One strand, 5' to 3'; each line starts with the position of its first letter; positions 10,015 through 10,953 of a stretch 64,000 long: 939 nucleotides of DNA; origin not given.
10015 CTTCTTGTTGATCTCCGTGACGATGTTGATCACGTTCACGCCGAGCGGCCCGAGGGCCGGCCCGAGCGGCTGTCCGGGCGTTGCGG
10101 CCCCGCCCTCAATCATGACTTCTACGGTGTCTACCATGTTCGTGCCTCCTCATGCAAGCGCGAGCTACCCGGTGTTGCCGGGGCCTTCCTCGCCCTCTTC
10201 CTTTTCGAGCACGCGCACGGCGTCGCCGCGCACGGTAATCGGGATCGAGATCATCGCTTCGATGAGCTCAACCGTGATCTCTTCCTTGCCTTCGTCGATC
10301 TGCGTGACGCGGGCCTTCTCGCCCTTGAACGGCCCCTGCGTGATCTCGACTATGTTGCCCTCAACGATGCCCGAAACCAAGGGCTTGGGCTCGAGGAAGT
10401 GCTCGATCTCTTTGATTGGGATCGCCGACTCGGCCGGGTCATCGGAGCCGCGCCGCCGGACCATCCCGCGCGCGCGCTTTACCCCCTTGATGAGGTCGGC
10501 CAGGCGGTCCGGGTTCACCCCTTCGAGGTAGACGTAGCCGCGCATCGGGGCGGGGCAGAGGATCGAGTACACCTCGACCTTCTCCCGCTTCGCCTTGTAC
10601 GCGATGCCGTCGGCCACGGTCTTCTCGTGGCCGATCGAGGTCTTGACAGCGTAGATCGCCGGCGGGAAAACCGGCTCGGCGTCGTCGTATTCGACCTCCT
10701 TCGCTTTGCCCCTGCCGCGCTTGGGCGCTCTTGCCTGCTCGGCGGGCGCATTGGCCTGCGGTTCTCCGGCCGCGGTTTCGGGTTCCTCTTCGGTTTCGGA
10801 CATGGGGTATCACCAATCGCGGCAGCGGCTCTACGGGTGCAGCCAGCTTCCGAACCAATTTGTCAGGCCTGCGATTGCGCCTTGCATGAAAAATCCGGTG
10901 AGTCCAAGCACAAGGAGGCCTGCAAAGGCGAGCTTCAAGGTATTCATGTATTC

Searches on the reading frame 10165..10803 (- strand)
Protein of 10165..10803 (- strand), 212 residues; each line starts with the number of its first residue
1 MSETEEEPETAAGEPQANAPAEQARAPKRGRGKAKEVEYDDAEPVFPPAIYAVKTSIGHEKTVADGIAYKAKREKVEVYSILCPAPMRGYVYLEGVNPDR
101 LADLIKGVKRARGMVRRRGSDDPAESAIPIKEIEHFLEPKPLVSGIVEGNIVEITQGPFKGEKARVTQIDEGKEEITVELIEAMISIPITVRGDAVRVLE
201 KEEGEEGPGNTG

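Call 3: search_protein_families(library=pfam, proteins=[window:10165-10803:-], max_evalue=1)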
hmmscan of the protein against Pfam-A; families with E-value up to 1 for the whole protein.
window:10165-10803:- (212 aa): 4 families
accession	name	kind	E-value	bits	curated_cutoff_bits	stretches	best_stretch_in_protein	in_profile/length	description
PF03439.18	Spt5-NGN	-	9e-17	61.2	22.4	1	50-137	2-84/84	Early transcription elongation factor of RNA pol II, NGN section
PF00467.35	KOW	-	2.9e-08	33.6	22.3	1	149-179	2-32/32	KOW motif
PF23290.1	KOW5_SPT5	-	0.02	14.8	27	1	149-180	3-32/46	Transcription elongation factor SPT5, fifth KOW domain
PF23291.1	KOW4_SPT5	-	0.12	12.8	27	0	146-169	9-32/55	Transcription elongation factor SPT5, fourth KOW domain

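Call 4: search_protein_families(library=ncbifam, proteins=[window:10165-10803:-], max_evalue=1)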
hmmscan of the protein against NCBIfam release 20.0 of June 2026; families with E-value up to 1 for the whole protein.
window:10165-10803:- (212 aa): 6 families
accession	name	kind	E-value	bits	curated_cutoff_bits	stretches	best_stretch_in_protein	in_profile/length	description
TIGR00405.1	KOW_elon_Spt5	equivalog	1.5e-46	158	69.95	1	51-203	1-144/145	transcription elongation factor Spt5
TIGR01956.2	NusG_myco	equivalog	8.1e-08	32.2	150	1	147-181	187-221/239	transcription termination/antitermination protein NusG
NF033641.1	antiterm_LoaP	exception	3.5e-06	27.3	125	1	88-180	53-148/166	antiterminator LoaP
NF033644.1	antiterm_UpxY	subfamily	0.00075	19.5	100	1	145-191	114-159/164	UpxY family transcription antiterminator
TIGR00922.1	nusG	equivalog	0.0011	18.8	135.7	1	89-179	59-152/172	transcription termination/antitermination protein NusG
TIGR01080.1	rplX_A_E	equivalog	0.039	14.3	47.65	1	148-182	44-78/116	50S ribosomal protein L24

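Call 63: find_homologous_proteins(query=window:10165-10803:-, max_evalue=1e-20)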
Query window:10165-10803:- (212 aa): 960 proteins with E <= 1e-20 among 1403 candidates; the best 120 are listed.
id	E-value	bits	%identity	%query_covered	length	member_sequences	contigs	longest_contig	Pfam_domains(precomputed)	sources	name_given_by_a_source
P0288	1.6e-119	415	92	100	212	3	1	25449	PF03439.19,PF00467.36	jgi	jgi:transcription termination/antitermination protein NusG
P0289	1.0e-99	351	84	92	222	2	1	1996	PF03439.19,PF00467.36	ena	-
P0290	1.1e-98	347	81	94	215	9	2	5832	PF03439.19,PF00467.36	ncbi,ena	-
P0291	1.5e-96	340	79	94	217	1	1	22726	PF03439.19,PF00467.36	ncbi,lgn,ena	-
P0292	5.5e-96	338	79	94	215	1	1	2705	PF03439.19,PF00467.36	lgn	-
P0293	2.2e-95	336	80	95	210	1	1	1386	PF03439.19,PF00467.36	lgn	-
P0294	9.0e-94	331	88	84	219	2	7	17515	PF03439.19,PF00467.36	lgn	-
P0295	6.3e-93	328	88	84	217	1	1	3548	PF03439.19,PF00467.36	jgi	jgi:transcriptional antiterminator NusG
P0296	8.1e-93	328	80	94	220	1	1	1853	PF03439.19,PF00467.36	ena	-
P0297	1.8e-92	327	86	79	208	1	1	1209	PF03439.19,PF00467.36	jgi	jgi:transcriptional antiterminator NusG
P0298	2.0e-92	327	80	94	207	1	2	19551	PF03439.19,PF00467.36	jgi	jgi:transcriptional antiterminator NusG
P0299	1.5e-88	314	82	87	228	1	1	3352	PF03439.19,PF00467.36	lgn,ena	-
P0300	9.1e-88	312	78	97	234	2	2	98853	PF03439.19,PF00467.36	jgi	-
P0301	1.1e-86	308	88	80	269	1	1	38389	PF03439.19,PF00467.36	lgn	-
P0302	3.1e-86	307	88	75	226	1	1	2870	PF03439.19,PF00467.36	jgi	jgi:transcriptional antiterminator NusG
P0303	3.8e-85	303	88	78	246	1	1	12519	PF03439.19,PF00467.36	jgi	jgi:transcriptional antiterminator NusG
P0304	5.8e-85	302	76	89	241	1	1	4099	PF03439.19,PF00467.36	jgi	jgi:transcription elongation factor Spt5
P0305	7.3e-85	302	88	76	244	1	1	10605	PF03439.19,PF00467.36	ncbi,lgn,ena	-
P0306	8.0e-84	299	73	94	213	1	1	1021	PF03439.19,PF00467.36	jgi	jgi:transcription elongation factor SPT5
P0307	2.8e-83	297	84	75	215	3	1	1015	PF03439.19,PF00467.36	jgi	-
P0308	1.1e-81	292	72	94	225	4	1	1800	PF03439.19,PF00467.36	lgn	-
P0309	3.0e-71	258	90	63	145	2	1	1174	PF03439.19,PF00467.36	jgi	-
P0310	2.7e-61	225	65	79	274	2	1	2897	PF03439.19,PF00467.36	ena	-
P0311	3.3e-61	225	69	75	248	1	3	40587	PF03439.19,PF00467.36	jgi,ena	-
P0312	4.2e-61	224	68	75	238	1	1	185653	PF03439.19,PF00467.36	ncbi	-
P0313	6.2e-61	224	68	75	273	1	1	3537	PF03439.19,PF00467.36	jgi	jgi:transcriptional antiterminator NusG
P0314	2.3e-60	222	65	79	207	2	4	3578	PF03439.19,PF00467.36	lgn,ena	-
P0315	2.5e-60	222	65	79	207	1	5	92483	PF03439.19,PF00467.36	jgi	jgi:transcriptional antiterminator NusG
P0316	3.7e-60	221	60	92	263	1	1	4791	PF03439.19,PF00467.36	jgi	jgi:transcriptional antiterminator NusG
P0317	3.7e-60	221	65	75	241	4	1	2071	PF03439.19,PF00467.36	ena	-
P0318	3.9e-60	221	66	79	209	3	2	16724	PF03439.19,PF00467.36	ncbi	-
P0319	4.8e-60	221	68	75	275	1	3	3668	PF03439.19,PF00467.36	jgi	jgi:transcriptional antiterminator NusG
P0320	6.3e-60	221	58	92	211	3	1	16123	PF03439.19,PF00467.36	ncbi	-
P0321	1.9e-59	219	58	93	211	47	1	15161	PF03439.19,PF00467.36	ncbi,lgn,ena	-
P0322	2.0e-59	219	68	75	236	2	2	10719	PF03439.19,PF00467.36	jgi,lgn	jgi:transcriptional antiterminator NusG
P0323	3.0e-59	218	65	79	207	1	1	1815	PF03439.19,PF00467.36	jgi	jgi:transcriptional antiterminator NusG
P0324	3.2e-59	218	65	79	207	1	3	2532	PF03439.19,PF00467.36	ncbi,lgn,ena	-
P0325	3.4e-59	218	65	79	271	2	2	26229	PF03439.19,PF00467.36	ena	-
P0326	3.5e-59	218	65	79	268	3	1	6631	PF03439.19,PF00467.36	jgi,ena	-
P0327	3.6e-59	218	64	79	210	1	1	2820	PF03439.19,PF00467.36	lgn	-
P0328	3.8e-59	218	65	79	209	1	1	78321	PF03439.19,PF00467.36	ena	-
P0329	4.2e-59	218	65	79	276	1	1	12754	PF03439.19,PF00467.36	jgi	jgi:transcriptional antiterminator NusG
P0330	5.8e-59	218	65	79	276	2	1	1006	PF03439.19,PF00467.36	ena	-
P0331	6.4e-59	217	65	79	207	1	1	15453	PF03439.19,PF00467.36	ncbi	-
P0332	7.1e-59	217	65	79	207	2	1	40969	PF03439.19,PF00467.36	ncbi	-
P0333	1.4e-58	216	65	79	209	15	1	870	PF03439.19,PF00467.36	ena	-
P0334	1.5e-58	216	62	83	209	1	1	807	PF03439.19,PF00467.36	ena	-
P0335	2.5e-58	215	64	78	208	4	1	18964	PF03439.19,PF00467.36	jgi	jgi:transcriptional antiterminator NusG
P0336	1.1e-56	210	63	79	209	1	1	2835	PF03439.19,PF00467.36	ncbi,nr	ncbi:MAG: transcription elongation factor Spt5 [Candidatus Thermoplasmatota archaeon]|nr:transcripti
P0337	1.5e-55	206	63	75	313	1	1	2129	PF03439.19,PF00467.36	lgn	-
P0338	3.6e-53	199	62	74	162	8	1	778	PF03439.19,PF00467.36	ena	-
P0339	4.1e-53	198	63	75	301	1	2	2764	PF03439.19,PF00467.36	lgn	-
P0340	6.2e-53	198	62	75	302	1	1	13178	PF03439.19,PF00467.36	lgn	-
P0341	1.1e-52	197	63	75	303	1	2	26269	PF03439.19,PF00467.36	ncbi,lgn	ncbi:MAG: transcription elongation factor Spt5 [Thermoplasmata archaeon]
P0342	1.1e-52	197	62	75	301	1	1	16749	PF03439.19,PF00467.36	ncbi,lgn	ncbi:MAG: transcription elongation factor Spt5 [Thermoplasmata archaeon]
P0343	2.2e-52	196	62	75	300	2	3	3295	PF03439.19,PF00467.36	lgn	-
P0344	2.9e-52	196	62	75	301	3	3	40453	PF03439.19,PF00467.36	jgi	jgi:transcriptional antiterminator NusG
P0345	3.4e-52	195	61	75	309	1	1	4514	PF03439.19,PF00467.36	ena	-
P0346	8.9e-52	194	62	74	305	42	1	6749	PF03439.19,PF00467.36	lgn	-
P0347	9.7e-52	194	61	75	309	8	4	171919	PF03439.19,PF00467.36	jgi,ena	-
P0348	1.3e-51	193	61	75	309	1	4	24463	PF03439.19,PF00467.36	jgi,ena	-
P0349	1.6e-51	193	63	73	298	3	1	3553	PF11614.15,PF03439.19,PF00467.36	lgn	-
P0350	1.6e-51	193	61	75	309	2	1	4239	PF03439.19,PF00467.36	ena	-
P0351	1.7e-51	193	64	73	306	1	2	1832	PF03439.19,PF00467.36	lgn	-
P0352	1.8e-51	193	63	73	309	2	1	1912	PF03439.19,PF00467.36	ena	-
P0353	1.9e-51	193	62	73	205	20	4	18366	PF03439.19,PF00467.36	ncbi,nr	ncbi:MAG: transcription elongation factor Spt5 [Methanobacteriota archaeon]|nr:MAG: transcription el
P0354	1.9e-51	193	60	75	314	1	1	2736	PF03439.19,PF00467.36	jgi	-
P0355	2.4e-51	193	60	75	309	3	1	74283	PF03439.19,PF00467.36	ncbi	-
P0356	2.6e-51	193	63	73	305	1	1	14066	PF03439.19,PF00467.36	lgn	-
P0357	2.6e-51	192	59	73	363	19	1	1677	PF03439.19,PF00467.36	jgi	jgi:transcription elongation factor Spt5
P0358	3.1e-51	192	64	73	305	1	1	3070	PF03439.19,PF00467.36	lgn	-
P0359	3.4e-51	192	65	73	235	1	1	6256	PF03439.19,PF00467.36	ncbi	ncbi:MAG: transcription elongation factor Spt5 [Thermoplasmata archaeon]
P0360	3.6e-51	192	58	73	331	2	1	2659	PF03439.19,PF00467.36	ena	-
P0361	3.9e-51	192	60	75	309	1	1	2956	PF03439.19,PF00467.36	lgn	-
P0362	4.1e-51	192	63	73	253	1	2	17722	PF03439.19,PF00467.36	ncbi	-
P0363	4.3e-51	192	60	75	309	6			PF03439.19,PF00467.36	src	-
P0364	4.7e-51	192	63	73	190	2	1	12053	PF03439.19,PF00467.36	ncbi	-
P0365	5.2e-51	192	62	74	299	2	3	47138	PF03439.19,PF00467.36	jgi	jgi:transcriptional antiterminator NusG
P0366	5.2e-51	192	62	74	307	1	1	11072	PF03439.19,PF00467.36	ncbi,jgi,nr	ncbi:MAG TPA: transcription elongation factor Spt5 [Thermoplasmata archaeon]|jgi:transcriptional ant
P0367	5.4e-51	191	59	75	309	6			PF03439.19,PF00467.36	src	-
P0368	5.7e-51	191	61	74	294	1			PF03439.19,PF00467.36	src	-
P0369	6.0e-51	191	59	75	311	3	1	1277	PF03439.19,PF00467.36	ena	-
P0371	7.0e-51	191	61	74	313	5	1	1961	PF03439.19,PF00467.36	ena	-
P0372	7.1e-51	191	52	92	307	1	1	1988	PF03439.19,PF00467.36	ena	-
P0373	7.2e-51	191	58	73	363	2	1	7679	PF03439.19,PF00467.36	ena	-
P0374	8.4e-51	191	60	71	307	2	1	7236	PF03439.19,PF00467.36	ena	-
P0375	8.6e-51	191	61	73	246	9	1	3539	PF03439.19,PF00467.36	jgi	-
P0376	8.8e-51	191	64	73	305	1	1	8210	PF03439.19,PF00467.36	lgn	-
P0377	9.4e-51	191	64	73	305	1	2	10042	PF03439.19,PF00467.36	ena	-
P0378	9.5e-51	191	59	75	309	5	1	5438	PF03439.19,PF00467.36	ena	-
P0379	1.0e-50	191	64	72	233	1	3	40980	PF03439.19,PF00467.36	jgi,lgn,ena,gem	-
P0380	1.1e-50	191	61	73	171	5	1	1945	PF03439.19,PF00467.36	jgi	-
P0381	1.3e-50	190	61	74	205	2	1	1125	PF03439.19,PF00467.36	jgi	jgi:transcriptional antiterminator NusG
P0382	1.3e-50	190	65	73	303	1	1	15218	PF03439.19,PF00467.36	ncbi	ncbi:MAG: transcription elongation factor Spt5 [Thermoplasmata archaeon]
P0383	1.4e-50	190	64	73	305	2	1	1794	PF03439.19,PF00467.36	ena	-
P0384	1.4e-50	190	61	73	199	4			PF03439.19,PF00467.36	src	-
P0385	1.4e-50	190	64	73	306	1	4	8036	PF03439.19,PF00467.36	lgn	-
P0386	1.5e-50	190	64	73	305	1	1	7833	PF03439.19,PF00467.36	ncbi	-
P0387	1.5e-50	190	64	73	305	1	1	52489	PF03439.19,PF00467.36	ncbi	-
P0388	1.5e-50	190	64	73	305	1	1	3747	PF03439.19,PF00467.36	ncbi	-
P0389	1.5e-50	190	63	73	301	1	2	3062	PF03439.19,PF00467.36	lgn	-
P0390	1.5e-50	190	61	73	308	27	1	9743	PF03439.19,PF00467.36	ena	-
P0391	1.6e-50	190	64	73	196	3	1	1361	PF03439.19,PF00467.36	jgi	jgi:transcriptional antiterminator NusG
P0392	1.6e-50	190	64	73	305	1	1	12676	PF03439.19,PF00467.36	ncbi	-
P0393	1.7e-50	190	59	75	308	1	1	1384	PF03439.19,PF00467.36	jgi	jgi:transcriptional antiterminator NusG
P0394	1.7e-50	190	59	75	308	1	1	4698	PF03439.19,PF00467.36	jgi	jgi:transcriptional antiterminator NusG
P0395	1.7e-50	190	64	73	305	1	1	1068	PF03439.19,PF00467.36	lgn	-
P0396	1.7e-50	190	60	73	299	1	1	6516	PF03439.19,PF00467.36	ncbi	-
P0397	1.7e-50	190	58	73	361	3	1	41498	PF03439.19,PF00467.36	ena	-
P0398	1.8e-50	190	60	74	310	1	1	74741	PF03439.19,PF00467.36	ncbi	-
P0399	1.8e-50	190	61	74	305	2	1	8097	PF03439.19,PF00467.36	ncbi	-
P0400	2.0e-50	190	61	73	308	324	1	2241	PF03439.19,PF00467.36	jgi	-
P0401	2.4e-50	189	62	73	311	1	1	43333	PF03439.19,PF00467.36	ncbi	-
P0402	2.4e-50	189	65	73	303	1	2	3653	PF03439.19,PF00467.36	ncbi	ncbi:MAG: transcription elongation factor Spt5 [Thermoplasmata archaeon]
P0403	2.6e-50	189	60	71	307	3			PF03439.19,PF00467.36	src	-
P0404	2.6e-50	189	60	75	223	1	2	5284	PF03439.19,PF00467.36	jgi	-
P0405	2.7e-50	189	65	73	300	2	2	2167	PF03439.19,PF00467.36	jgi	jgi:transcriptional antiterminator NusG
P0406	2.8e-50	189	65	73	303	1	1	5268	PF03439.19,PF00467.36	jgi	jgi:transcriptional antiterminator NusG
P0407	2.8e-50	189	65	73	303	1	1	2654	PF03439.19,PF00467.36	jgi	jgi:transcriptional antiterminator NusG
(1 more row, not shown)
